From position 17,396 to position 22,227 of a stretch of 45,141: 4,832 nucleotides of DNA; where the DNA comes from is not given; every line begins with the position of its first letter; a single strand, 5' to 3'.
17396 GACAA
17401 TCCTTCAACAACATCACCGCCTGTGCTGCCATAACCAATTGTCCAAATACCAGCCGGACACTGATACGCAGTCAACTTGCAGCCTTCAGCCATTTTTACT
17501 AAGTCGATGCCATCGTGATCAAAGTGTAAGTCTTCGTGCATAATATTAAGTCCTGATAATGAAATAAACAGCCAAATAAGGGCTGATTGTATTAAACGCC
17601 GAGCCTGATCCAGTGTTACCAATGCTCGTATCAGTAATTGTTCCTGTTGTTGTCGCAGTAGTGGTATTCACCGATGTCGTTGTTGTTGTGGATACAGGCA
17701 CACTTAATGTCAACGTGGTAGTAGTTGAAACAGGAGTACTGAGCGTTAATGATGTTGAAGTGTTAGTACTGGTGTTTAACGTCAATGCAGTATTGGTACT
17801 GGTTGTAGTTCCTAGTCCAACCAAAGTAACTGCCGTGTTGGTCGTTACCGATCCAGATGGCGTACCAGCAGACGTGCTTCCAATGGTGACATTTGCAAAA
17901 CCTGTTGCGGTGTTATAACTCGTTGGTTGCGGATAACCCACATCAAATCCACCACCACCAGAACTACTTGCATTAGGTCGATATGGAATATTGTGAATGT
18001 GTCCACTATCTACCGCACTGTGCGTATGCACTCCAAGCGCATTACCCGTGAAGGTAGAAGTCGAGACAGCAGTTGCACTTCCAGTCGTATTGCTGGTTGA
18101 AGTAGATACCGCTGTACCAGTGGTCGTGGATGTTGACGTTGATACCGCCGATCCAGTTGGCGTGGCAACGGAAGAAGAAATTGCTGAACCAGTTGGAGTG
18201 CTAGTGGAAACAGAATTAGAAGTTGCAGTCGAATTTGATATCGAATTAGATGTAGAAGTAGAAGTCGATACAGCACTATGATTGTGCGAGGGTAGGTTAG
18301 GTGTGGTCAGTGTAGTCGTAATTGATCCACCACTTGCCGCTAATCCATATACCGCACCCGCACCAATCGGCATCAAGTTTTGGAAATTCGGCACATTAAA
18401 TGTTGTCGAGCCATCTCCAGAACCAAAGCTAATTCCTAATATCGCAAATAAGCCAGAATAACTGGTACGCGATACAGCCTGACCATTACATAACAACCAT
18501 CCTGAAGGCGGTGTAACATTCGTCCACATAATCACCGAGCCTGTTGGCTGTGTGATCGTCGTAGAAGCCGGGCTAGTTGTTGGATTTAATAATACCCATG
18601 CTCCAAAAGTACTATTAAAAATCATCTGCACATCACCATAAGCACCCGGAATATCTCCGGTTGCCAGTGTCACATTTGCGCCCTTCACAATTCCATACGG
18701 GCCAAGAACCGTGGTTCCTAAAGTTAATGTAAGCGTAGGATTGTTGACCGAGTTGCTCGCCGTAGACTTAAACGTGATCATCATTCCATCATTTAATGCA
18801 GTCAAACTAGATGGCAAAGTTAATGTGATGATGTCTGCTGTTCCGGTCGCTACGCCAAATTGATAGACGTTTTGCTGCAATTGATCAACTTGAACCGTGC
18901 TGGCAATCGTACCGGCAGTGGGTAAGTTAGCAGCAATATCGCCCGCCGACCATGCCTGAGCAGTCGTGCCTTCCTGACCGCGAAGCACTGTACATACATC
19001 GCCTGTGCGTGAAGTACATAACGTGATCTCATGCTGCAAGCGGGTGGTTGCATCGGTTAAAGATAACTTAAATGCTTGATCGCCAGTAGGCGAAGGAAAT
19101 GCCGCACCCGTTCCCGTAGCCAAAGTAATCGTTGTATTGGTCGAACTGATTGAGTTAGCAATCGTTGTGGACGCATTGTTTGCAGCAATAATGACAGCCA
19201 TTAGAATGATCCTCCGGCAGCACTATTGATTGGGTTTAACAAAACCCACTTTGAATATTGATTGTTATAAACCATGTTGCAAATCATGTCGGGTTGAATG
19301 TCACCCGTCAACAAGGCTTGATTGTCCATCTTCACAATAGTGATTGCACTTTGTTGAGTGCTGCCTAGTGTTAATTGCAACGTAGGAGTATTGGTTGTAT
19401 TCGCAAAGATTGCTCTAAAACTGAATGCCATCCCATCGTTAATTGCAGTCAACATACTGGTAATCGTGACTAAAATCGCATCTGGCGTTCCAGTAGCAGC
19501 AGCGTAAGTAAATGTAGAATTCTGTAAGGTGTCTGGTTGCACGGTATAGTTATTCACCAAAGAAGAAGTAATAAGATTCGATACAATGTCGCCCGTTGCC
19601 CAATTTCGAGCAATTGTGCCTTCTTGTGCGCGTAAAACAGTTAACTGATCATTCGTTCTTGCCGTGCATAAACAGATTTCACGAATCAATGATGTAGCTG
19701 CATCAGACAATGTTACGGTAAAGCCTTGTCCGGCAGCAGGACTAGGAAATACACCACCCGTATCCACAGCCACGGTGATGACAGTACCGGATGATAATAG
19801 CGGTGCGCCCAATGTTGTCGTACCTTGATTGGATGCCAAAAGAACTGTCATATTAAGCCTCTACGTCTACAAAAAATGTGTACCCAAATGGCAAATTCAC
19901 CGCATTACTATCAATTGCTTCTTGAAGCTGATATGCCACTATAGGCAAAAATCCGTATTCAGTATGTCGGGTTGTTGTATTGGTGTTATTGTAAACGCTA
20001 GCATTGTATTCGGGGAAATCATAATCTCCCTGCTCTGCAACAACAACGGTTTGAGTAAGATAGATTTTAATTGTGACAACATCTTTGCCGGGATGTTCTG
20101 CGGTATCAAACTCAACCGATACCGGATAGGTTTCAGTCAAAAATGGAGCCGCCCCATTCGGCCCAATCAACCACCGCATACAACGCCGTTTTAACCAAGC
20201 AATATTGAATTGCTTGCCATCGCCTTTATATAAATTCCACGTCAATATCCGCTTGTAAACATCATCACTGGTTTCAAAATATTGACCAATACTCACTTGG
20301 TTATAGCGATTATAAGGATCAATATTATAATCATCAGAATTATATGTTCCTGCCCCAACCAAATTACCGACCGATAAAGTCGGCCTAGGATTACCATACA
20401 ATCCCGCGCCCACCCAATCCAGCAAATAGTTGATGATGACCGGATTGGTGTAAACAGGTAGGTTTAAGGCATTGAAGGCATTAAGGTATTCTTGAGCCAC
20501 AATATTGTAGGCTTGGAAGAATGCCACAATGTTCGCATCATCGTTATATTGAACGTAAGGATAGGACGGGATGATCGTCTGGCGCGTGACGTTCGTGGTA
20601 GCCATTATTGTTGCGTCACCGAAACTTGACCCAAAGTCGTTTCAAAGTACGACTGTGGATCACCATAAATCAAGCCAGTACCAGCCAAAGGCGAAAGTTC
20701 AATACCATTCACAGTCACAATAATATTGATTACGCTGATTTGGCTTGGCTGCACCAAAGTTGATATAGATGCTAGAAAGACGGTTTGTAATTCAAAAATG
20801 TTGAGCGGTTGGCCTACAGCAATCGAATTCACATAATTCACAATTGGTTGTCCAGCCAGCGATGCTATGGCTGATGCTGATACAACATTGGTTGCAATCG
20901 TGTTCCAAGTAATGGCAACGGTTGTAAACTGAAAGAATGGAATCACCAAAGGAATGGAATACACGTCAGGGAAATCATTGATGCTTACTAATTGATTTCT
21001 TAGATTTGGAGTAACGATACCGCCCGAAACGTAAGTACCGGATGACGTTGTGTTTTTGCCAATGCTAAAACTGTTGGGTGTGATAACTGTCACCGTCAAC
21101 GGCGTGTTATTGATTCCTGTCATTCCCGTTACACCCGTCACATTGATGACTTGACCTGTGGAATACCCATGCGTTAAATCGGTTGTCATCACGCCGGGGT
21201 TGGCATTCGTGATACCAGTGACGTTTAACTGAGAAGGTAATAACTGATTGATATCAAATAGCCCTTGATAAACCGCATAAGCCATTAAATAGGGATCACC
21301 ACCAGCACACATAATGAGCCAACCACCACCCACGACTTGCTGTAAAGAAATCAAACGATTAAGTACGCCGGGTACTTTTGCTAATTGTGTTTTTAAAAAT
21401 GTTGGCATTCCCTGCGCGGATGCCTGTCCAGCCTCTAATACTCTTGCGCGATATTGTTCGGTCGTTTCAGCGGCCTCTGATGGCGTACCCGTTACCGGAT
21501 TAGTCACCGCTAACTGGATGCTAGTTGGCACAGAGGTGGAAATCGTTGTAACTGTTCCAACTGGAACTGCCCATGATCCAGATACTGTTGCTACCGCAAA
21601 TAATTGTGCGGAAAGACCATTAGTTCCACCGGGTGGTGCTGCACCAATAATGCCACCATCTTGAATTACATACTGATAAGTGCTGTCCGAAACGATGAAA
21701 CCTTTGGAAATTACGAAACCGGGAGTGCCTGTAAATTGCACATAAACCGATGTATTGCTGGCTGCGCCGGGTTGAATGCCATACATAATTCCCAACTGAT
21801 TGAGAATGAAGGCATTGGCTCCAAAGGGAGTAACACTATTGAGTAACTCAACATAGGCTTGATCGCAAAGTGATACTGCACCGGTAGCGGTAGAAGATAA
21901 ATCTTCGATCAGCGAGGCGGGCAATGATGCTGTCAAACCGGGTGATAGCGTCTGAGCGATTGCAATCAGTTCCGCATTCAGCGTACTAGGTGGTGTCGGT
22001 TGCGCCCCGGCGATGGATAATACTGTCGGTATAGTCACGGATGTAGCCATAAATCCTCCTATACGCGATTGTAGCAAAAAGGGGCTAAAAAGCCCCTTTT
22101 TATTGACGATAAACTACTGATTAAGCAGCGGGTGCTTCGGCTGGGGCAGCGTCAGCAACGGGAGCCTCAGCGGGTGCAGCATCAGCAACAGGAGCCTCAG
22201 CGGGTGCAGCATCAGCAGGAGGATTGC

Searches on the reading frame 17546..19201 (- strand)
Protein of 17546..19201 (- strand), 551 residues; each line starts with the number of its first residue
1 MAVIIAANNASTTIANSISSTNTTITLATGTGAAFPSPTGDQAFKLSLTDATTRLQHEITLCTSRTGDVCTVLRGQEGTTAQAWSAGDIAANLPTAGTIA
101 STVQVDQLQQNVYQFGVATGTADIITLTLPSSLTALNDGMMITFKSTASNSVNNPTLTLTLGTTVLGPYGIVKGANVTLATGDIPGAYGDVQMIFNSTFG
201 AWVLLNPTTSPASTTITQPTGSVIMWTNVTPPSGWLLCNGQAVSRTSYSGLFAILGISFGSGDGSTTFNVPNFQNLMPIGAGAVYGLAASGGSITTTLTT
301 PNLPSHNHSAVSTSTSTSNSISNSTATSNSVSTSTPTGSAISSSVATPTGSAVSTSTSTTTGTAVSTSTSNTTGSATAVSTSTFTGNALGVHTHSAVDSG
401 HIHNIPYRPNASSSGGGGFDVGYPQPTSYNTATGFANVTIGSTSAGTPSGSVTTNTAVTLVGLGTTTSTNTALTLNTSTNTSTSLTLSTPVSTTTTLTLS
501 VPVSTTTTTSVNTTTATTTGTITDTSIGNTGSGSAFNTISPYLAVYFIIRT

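Call 68: search_protein_families(library=phrogs, proteins=[window:17546-19201:-], max_evalue=0.00001)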
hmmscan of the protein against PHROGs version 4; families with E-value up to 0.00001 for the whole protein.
window:17546-19201:- (551 aa): 16 families
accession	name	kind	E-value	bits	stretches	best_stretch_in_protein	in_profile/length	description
phrog_25419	-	unknown function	1.5e-25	90.8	1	4-209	3-220/282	-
phrog_9116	-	tail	2.8e-24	86.7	1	213-346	54-191/455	tail protein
phrog_8469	-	tail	1.8e-22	81.1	1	7-396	6-288/303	tail fiber protein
phrog_6427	-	unknown function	9.7e-21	74.8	1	7-105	7-107/675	-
phrog_1858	-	tail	5.4e-16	58.7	1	207-377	125-280/1018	tail fiber protein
phrog_19618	-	tail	1.1e-14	55.3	1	217-396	135-257/387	tail collar protein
phrog_19311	-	unknown function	1.4e-12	47.4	1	8-105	7-102/1023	-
phrog_8763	-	tail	1.1e-11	44.7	1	219-380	549-734/1024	tail protein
phrog_25747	-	tail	1.3e-10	40.9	1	215-416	675-881/901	tail fiber protein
phrog_2097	-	tail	9e-10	38.9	1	95-395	300-570/644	tail fiber protein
phrog_30299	-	tail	1e-09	38.8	1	6-109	5-106/425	tail fiber protein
phrog_327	-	tail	3.9e-09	37.4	1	85-519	174-568/618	tail protein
phrog_31611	-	tail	1.4e-08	35.3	1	138-346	80-288/385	tail collar protein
phrog_14307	-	unknown function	2.2e-08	34.9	1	217-318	47-136/137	-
phrog_1800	-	tail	6.2e-08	33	1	209-374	381-528/545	tail collar fiber protein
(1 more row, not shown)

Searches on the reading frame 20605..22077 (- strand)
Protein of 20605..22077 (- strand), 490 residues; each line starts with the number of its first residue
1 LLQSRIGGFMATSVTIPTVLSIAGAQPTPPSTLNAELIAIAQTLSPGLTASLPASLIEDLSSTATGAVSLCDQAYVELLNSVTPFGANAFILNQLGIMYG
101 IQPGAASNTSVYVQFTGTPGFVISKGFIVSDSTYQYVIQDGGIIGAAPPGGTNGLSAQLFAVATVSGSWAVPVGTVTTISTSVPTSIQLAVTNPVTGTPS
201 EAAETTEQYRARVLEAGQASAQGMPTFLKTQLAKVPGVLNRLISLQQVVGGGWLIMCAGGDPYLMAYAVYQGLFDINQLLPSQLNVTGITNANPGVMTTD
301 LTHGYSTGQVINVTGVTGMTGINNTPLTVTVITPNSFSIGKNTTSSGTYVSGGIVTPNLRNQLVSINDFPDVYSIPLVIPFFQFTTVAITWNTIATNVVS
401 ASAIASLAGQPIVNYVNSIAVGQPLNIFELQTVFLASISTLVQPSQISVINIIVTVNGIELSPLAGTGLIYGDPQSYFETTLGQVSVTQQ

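Call 68: search_protein_families(library=phrogs, proteins=[window:20605-22077:-], max_evalue=0.00001)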
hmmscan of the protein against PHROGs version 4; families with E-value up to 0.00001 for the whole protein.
window:20605-22077:- (490 aa): 2 families
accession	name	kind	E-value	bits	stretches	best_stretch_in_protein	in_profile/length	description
phrog_6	-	tail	9.2e-28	98.2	1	16-457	58-408/548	baseplate wedge subunit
phrog_584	-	tail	7.1e-08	33.5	1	274-352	11-88/218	major tail protein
